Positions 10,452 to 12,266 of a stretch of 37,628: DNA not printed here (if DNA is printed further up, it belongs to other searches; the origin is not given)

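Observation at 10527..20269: Sigma-54-driven TPR/glycosyltransferase island occupies the flgL-fliD slot where flagellin genes usually sit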

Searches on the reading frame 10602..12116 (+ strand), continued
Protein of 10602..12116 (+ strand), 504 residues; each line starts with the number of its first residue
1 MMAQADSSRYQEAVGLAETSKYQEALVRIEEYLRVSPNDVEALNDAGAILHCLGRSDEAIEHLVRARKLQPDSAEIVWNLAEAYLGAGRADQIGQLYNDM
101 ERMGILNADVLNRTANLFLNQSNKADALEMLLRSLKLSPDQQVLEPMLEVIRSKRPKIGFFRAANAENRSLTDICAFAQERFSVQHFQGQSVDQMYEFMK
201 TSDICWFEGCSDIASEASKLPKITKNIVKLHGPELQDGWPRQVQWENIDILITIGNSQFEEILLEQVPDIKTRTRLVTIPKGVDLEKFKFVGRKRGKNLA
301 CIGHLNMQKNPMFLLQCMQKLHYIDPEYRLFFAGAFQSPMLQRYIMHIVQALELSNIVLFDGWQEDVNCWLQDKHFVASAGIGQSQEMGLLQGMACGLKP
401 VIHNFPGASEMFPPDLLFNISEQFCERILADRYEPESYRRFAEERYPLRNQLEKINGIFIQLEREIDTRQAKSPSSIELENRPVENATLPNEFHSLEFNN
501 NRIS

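Call 22: find_related_loci(query=A1, collection=genome_contigs, flank=10000)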
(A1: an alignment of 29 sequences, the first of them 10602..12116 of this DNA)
Query A1 (504 aa) in genome_contigs; peptide patterns used: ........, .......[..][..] (x = any residue, [..] = any of these).
212 stretches matched a pattern; 156 encode a relative of the query (tblastn E <= 1e-3); the best 80 are kept; 80 distinct loci.
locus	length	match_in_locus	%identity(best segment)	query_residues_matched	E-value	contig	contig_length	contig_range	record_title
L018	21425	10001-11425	66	1-475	0e+0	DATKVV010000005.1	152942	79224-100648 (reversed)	MAG TPA_asm: Sedimentisphaerales bacterium isolate SMAG_U14143 k141_1451140, whole genome shotgun sequence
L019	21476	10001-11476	62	10-501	0e+0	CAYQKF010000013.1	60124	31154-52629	MAG TPA_asm: uncultured Pirellulales bacterium isolate SRP068000_co2_145 genome assembly, contig: NODE_94_length_60124_c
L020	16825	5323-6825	61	1-501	0e+0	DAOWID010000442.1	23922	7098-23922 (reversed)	MAG TPA_asm: Planctomycetota bacterium isolate CSMAG_2034 CSMAG_2034_k141_22014_length_23922_cov_18.7490, whole genome s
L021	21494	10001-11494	61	1-503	0e+0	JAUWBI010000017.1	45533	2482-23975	MAG: Phycisphaerae bacterium isolate CSMAG_1316 CSMAG_1316_k141_839162_length_45533_cov_22.7827, whole genome shotgun se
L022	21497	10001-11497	60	5-503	0e+0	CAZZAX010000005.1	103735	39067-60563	MAG TPA_asm: uncultured Pirellulales bacterium isolate SRP068000_co1_46 genome assembly, contig: NODE_107_length_103735_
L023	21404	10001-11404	64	1-468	0e+0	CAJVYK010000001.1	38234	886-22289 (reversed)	TPA_asm: uncultured bacterium isolate DRR093005_bin.34_MetaBAT_v2.12.1_MAG genome assembly, contig: NODE_511_length_3823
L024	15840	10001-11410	62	1-470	0e+0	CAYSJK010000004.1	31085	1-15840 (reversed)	MAG TPA_asm: uncultured Pirellulales bacterium isolate binchicken_co196_472 genome assembly, contig: NODE_1657_length_31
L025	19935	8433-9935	60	1-501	0e+0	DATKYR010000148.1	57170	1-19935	MAG TPA_asm: Sedimentisphaerales bacterium isolate SMAG_U14224 k141_4448315, whole genome shotgun sequence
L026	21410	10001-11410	63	1-470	0e+0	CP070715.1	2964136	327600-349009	MAG: Planctomycetota bacterium isolate bin49 chromosome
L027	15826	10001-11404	64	1-468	0e+0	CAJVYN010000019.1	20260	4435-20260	TPA_asm: uncultured bacterium isolate DRR093003_bin.2_MetaBAT_v2.12.1_MAG genome assembly, contig: NODE_589_length_20260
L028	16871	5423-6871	61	10-502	0e+0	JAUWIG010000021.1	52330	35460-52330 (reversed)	MAG: Planctomycetota bacterium isolate CSMAG_2288 CSMAG_2288_k141_337194_length_52330_cov_18.0000, whole genome shotgun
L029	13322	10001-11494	59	6-503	0e+0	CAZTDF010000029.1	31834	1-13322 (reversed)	MAG TPA_asm: uncultured Pirellulales bacterium isolate SRP214966_co5_256 genome assembly, contig: NODE_873_length_31834_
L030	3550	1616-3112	59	5-503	0e+0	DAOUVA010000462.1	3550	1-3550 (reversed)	MAG TPA_asm: Phycisphaerae bacterium isolate CSMAG_837 CSMAG_837_k141_1091202_length_3550_cov_11.5418, whole genome shot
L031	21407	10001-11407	61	6-474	0e+0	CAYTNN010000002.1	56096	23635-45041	MAG TPA_asm: uncultured Pirellulales bacterium isolate SRP178699_co2_413 genome assembly, contig: NODE_152_length_56096_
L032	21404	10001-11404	63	1-468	0e+0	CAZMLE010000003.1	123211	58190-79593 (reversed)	MAG TPA_asm: uncultured Pirellulales bacterium isolate binchicken_co103_323 genome assembly, contig: NODE_58_length_1232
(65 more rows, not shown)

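Call 40: search_solved_structures(query=A1, max_evalue=0.001)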
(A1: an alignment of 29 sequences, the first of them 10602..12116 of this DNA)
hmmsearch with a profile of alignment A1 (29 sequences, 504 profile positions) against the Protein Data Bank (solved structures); distinct sequences matched with E-value up to 0.001: 79 (the best 60 are shown).
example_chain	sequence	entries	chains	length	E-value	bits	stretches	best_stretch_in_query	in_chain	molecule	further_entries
9qhb_A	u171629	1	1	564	2.4e-52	181.7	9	10-99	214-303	Engineered tetratricopeptide repeat protein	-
8bu0_A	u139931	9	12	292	2.1e-31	112.7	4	9-99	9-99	Consensus tetratricopeptide repeat protein | Crystal structure of an 8-repeat consensus TPR superhelix with Zinc. | Monomer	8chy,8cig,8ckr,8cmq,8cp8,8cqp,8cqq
9qhc_A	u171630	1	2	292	1.1e-22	83.8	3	18-140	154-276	Engineered tetratricopeptide repeat protein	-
6een_A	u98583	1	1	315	1.8e-17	66.7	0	15-112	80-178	Designer Pentatricopeptide Protein dPPR10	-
7obi_A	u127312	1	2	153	3.4e-16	62.5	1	18-151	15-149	CTPR-rv4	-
6een_C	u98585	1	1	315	4e-15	58.9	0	15-105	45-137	Designer Pentatricopeptide Protein dPPR10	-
6een_B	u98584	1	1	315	9.6e-15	57.7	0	15-110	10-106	Designer Pentatricopeptide Protein dPPR10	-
6een_D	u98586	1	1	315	1.3e-13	53.9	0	15-105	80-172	Designer Pentatricopeptide Protein dPPR10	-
6eou_A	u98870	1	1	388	1.9e-13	53.4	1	16-140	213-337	UDP-N-acetylglucosamine--peptide N-acetylglucosaminyltransferase 110 kDa subunit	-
1w3b_A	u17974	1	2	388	1.9e-13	53.4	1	16-141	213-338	UDP-N-ACETYLGLUCOSAMINE--PEPTIDE N-ACETYLGLUCOSAMINYLTRANSFERASE 110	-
7yea_A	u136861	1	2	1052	2.3e-13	53.1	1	16-141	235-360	UDP-N-acetylglucosamine--peptide N-acetylglucosaminyltransferase 110 kDa subunit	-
7yeh_B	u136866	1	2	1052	2.3e-13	53.1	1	16-141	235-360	UDP-N-acetylglucosamine--peptide N-acetylglucosaminyltransferase 110 kDa subunit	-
7ntf_A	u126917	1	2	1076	2.5e-13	53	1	16-140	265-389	Isoform 1 of UDP-N-acetylglucosamine--peptide N-acetylglucosaminyltransferase 110 kDa subu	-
8ch0_A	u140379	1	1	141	1.2e-12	50.8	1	19-99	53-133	Consensus tetratricopeptide repeat protein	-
2fo7_A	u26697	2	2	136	1.8e-12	50.2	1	19-99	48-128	SYNTHETIC CONSENSUS TPR PROTEIN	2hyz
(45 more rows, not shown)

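Call 52: search_protein_families(library=pfam, alignment_id=A4, max_evalue=0.00001)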
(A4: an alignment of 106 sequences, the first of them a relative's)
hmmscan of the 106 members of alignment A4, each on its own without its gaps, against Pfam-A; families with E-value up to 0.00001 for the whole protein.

A. member 1, L048:14682-17663:+ (994 aa): 7 families
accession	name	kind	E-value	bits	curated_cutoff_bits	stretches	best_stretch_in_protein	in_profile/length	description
PF00535.33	Glycos_transf_2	-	2.4e-61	207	23.3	2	343-460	1-121/168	Glycosyl transferase family 2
PF13641.12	Glyco_tranf_2_3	-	8.6e-29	101.6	27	2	340-552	1-221/230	Glycosyltransferase like family 2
PF10111.15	Glyco_tranf_2_2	-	1.5e-26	94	27.3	2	343-541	1-223/276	Glycosyltransferase like family 2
PF13632.12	Glyco_trans_2_3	-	2.6e-09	37.6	27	1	818-965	1-142/198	Glycosyl transferase family group 2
PF04055.27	Radical_SAM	-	1.7e-07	32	29.5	1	27-91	3-66/166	Radical SAM superfamily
PF02709.20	Glyco_transf_7C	-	5.2e-06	26.5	23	0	888-936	14-62/78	N-terminal domain of galactosyltransferase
PF13704.12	Glyco_tranf_2_4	-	7.1e-06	26.9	27.5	0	371-428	21-82/98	Glycosyl transferase family 2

B. families by the number of members that match (of 106 scanned): 94 families (the first 25 are shown)
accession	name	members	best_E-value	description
PF08241.18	Methyltransf_11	21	2.6e-19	Methyltransferase domain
PF13649.12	Methyltransf_25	20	1e-19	Methyltransferase domain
PF13489.12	Methyltransf_23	18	4.7e-25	Methyltransferase domain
PF08242.18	Methyltransf_12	16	2.2e-17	Methyltransferase domain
PF13847.12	Methyltransf_31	14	3e-19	Methyltransferase domain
PF01370.27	Epimerase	9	8e-51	NAD dependent epimerase/dehydratase family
PF00535.33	Glycos_transf_2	8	2.4e-61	Glycosyl transferase family 2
PF16363.11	GDP_Man_Dehyd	7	9.9e-76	GDP-mannose 4,6 dehydratase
PF10111.15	Glyco_tranf_2_2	7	2.5e-31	Glycosyltransferase like family 2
PF04055.27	Radical_SAM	7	4e-27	Radical SAM superfamily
PF13641.12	Glyco_tranf_2_3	6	8.6e-29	Glycosyltransferase like family 2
PF01073.25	3Beta_HSD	6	3.9e-17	3-beta hydroxysteroid dehydrogenase/isomerase family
PF13578.12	Methyltransf_24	5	1.1e-19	Methyltransferase domain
PF04321.23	RmlD_sub_bind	5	1.4e-14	RmlD substrate binding domain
PF01209.24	Ubie_methyltran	5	2.2e-09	ubiE/COQ5 methyltransferase family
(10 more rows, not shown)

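Call 53: search_protein_families(library=pfam, alignment_id=A5, max_evalue=0.00001)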
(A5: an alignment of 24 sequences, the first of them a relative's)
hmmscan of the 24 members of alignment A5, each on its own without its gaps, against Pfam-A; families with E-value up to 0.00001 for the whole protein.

A. member 1, L025:12631-19935:+ (2435 aa): 15 families
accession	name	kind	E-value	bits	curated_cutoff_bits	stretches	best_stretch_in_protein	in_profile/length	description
PF00535.33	Glycos_transf_2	-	3.5e-62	209.7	23.3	3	1790-1916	1-126/168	Glycosyl transferase family 2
PF01075.23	Glyco_transf_9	-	2.6e-26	92.9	22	1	1552-1735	52-236/247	Glycosyltransferase family 9 (heptosyltransferase)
PF08241.18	Methyltransf_11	-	9.6e-21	74.7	21.2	2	137-183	41-90/95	Methyltransferase domain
PF13641.12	Glyco_tranf_2_3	-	7.9e-17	62.5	27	0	2076-2275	1-213/230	Glycosyltransferase like family 2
PF10111.15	Glyco_tranf_2_2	-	2.9e-16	60.2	27.3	1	1790-1979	1-206/276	Glycosyltransferase like family 2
PF13489.12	Methyltransf_23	-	2.8e-15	56.9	27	1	1182-1310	9-123/164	Methyltransferase domain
PF13847.12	Methyltransf_31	-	5.5e-14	52.5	27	0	1196-1319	4-122/145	Methyltransferase domain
PF13649.12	Methyltransf_25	-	7.5e-14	52.6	27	0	140-183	51-96/97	Methyltransferase domain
PF13578.12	Methyltransf_24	-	7.8e-14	52.9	26.3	1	656-772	1-105/105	Methyltransferase domain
PF03269.20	DUF268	-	4.9e-13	49.7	25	1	1254-1335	61-140/176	Caenorhabditis protein of unknown function, DUF268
PF13432.12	TPR_16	-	1.8e-10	41.5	32.7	1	1092-1144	2-53/65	Tetratricopeptide repeat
PF14559.12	TPR_19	-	1.1e-09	38.9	25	0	1097-1161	1-65/68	Tetratricopeptide repeat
PF08242.18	Methyltransf_12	-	7.9e-09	36.6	30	0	1200-1300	1-97/98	Methyltransferase domain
PF13428.12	TPR_14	-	1.2e-06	29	23.5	0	1090-1128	4-42/44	Tetratricopeptide repeat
PF07719.23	TPR_2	-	3e-06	27.4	27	0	1092-1119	6-33/34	Tetratricopeptide repeat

B. families by the number of members that match (of 24 scanned): 41 families (the first 25 are shown)
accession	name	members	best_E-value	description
PF00535.33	Glycos_transf_2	19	4.4e-103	Glycosyl transferase family 2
PF13641.12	Glyco_tranf_2_3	19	3e-45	Glycosyltransferase like family 2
PF10111.15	Glyco_tranf_2_2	16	2.5e-48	Glycosyltransferase like family 2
PF08241.18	Methyltransf_11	9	5.1e-46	Methyltransferase domain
PF13489.12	Methyltransf_23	9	4.6e-32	Methyltransferase domain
PF13692.12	Glyco_trans_1_4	8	9.7e-40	Glycosyl transferases group 1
PF13649.12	Methyltransf_25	8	3e-30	Methyltransferase domain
PF08242.18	Methyltransf_12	8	3.2e-23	Methyltransferase domain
PF00534.26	Glycos_transf_1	7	2.5e-40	Glycosyl transferases group 1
PF13847.12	Methyltransf_31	7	3.6e-24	Methyltransferase domain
PF13578.12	Methyltransf_24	7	7.1e-24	Methyltransferase domain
PF13632.12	Glyco_trans_2_3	7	1.4e-17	Glycosyl transferase family group 2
PF05050.19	Methyltransf_21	6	3.3e-26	Methyltransferase FkbM domain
PF13524.12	Glyco_trans_1_2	5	1.4e-28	Glycosyl transferase-like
PF13439.12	Glyco_transf_4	5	1.8e-15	Glycosyltransferase Family 4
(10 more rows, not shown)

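Call 54: predict_structure(alignment_id=A1)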
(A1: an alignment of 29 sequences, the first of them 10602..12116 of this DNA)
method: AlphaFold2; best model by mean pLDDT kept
length: 504 residues; sequences in the alignment: 29
mean_pLDDT: 77.1   pTM: 0.73
mean pLDDT of the five models: 77.1, 76.6, 75.7, 66.5, 61.3
residues with pLDDT >= 90: 206; 70-90: 125; 50-70: 125; < 50: 48
segments of 3 or more residues with pLDDT < 50: 1-4, 166-168, 377-385, 473-504
pLDDT, mean of each block of 10 residues (from residue 1): 62 91 95 93 96 95 97 95 95 91 92 93 92 90 87 94 60 84 91 94 91 91 92 72 93 75 86 89 78 62 56 62 68 63 70 60 59 53 52 71 63 68 69 76 88 93 90 41 30 27 29
secondary structure, 60 per line:
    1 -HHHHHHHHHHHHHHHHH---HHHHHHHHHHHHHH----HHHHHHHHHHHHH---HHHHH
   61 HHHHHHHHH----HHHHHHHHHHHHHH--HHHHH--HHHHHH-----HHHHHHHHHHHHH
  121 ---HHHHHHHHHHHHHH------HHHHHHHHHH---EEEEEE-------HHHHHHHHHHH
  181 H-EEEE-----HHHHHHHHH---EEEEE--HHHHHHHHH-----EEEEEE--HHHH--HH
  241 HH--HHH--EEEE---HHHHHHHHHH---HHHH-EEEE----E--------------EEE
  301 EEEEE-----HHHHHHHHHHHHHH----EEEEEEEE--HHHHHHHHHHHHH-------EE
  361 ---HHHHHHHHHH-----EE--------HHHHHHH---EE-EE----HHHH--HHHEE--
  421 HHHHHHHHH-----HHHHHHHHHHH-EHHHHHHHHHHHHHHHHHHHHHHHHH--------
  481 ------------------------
elements in order: H2-18 H22-35 H40-52 H56-69 H74-87 H90-94 H97-102 H108-120 H124-137 H144-153 E157-162 H170-181 E183-186 H192-200 E204-208 H211-219 E225-230 H233-236 H239-242 E250-253 H257-266 H270-273 E275-278 E298-305 H311-324 E329-336 H339-351 H364-373 H389-395 H408-411 H421-429 H435-445 H448-472

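Call 59: fold_search(model_id=the predicted structure, library=pdb)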
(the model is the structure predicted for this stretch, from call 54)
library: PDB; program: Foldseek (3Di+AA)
matches with E <= 10: 1791; with E <= 0.001: 355
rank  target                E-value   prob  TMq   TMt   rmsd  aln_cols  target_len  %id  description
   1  8dtg_A                1.7e-14  1.00  0.39  0.27  21.3       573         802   13  Cryo-EM structure of Arabidopsis SPY alternative conformation 1 (released 2023-03-08)
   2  8dth_B                3.0e-14  1.00  0.39  0.29  21.2       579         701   13  Cryo-EM structure of Arabidopsis SPY alternative conformation 2 (released 2023-03-08)
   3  8dtg_B                5.1e-14  1.00  0.40  0.29  21.1       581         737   13  Cryo-EM structure of Arabidopsis SPY alternative conformation 1 (released 2023-03-08)
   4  8dti_A                1.8e-13  1.00  0.37  0.30  21.4       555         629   13  Cryo-EM structure of Arabidopsis SPY in complex with GDP-fucose (released 2023-03-08)
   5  5djs_A                1.9e-13  1.00  0.39  0.38  23.7       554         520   12  Thermobaculum terrenum O-GlcNAc transferase mutant - K341M (released 2015-10-28)
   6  7y4i_A                3.1e-13  1.00  0.36  0.24  21.7       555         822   13  Crystal structure of SPINDLY in complex with GDP (released 2022-12-07)
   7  8dtf_A                3.3e-13  1.00  0.37  0.25  21.1       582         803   13  Cryo-EM structure of the full length Arabidopsis SPY with complete TPRs (released 2023-03-08)
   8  8dth_A                5.3e-13  1.00  0.36  0.27  21.3       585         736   13  Cryo-EM structure of Arabidopsis SPY alternative conformation 2 (released 2023-03-08)
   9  7y4i_B                1.1e-12  1.00  0.37  0.25  21.0       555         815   12  Crystal structure of SPINDLY in complex with GDP (released 2022-12-07)
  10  2jlb_A                6.5e-12  1.00  0.38  0.36  21.9       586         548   11  Xanthomonas campestris putative OGT (XCC0866), complex with UDP- GlcNAc phosphonate analogue (released 2008-11-25)
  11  4gyw_A                1.2e-11  1.00  0.38  0.29  22.9       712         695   10  Crystal structure of human O-GlcNAc Transferase in complex with UDP and a glycopeptide (released 2012-10-31)
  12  5hgv_A                3.2e-11  1.00  0.37  0.28  22.8       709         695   10  Structure of an O-GlcNAc transferase point mutant, D554N in complex with peptide (released 2016-09-14)
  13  5vie_C                3.8e-11  1.00  0.33  0.27  23.1       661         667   11  Electrophilic probes for deciphering substrate recognition by O-GlcNAc transferase (released 2017-10-18)
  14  4n39_A                5.2e-11  1.00  0.33  0.25  23.4       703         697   10  Crystal structure of human O-GlcNAc transferase bound to a peptide from HCF-1 pro-repeat 2 (11-26) (released 2014-01-01)
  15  3pe3_A                5.2e-11  1.00  0.32  0.25  23.3       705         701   10  Structure of human O-GlcNAc transferase and its complex with a peptide substrate (released 2011-01-19)
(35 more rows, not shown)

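Call 65: search_dna_similar(query=window:10602-12116:+, collection=plasmids, mode=protein, max_evalue=0.00001, max_rows=25)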
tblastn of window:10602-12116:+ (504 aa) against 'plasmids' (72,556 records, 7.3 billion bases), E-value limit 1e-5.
Records with a match: 5; places in all: 5; records where one place covers at least 80% of the query: 0.
Best place of each record, by identity: <60% 5.
By first word of the organism name: Pantoea 1; Rossellomorea 1; Cytobacillus 1; Paracoccus 1; Bradyrhizobium 1.
By predicted mobility (MOB-suite, as given by PLSDB): non-mobilizable 3; mobilizable 1; conjugative 1.
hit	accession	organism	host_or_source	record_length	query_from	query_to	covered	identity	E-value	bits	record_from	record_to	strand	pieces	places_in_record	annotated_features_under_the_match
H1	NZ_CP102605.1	Pantoea sp. SOD02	cell culture,urban freshwater stream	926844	199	438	48%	30.7%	2e-24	115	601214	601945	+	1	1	glycosyltransferase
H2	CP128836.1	Rossellomorea sp. AcN35-11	-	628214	197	464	53%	26.5%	1e-12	79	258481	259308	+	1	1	glycosyltransferase family 4 protein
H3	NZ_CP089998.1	Cytobacillus spongiae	sponge,Pure culture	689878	227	419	38%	28.0%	5e-12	77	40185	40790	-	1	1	glycosyltransferase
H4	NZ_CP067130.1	Paracoccus seriniphilus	cell culture,washing water of Bugula ...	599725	225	414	38%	26.2%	1e-6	59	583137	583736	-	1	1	glycosyltransferase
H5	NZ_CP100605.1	Bradyrhizobium sp. Ash2021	-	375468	21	140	24%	28.3%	9e-6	56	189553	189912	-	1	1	tetratricopeptide repeat protein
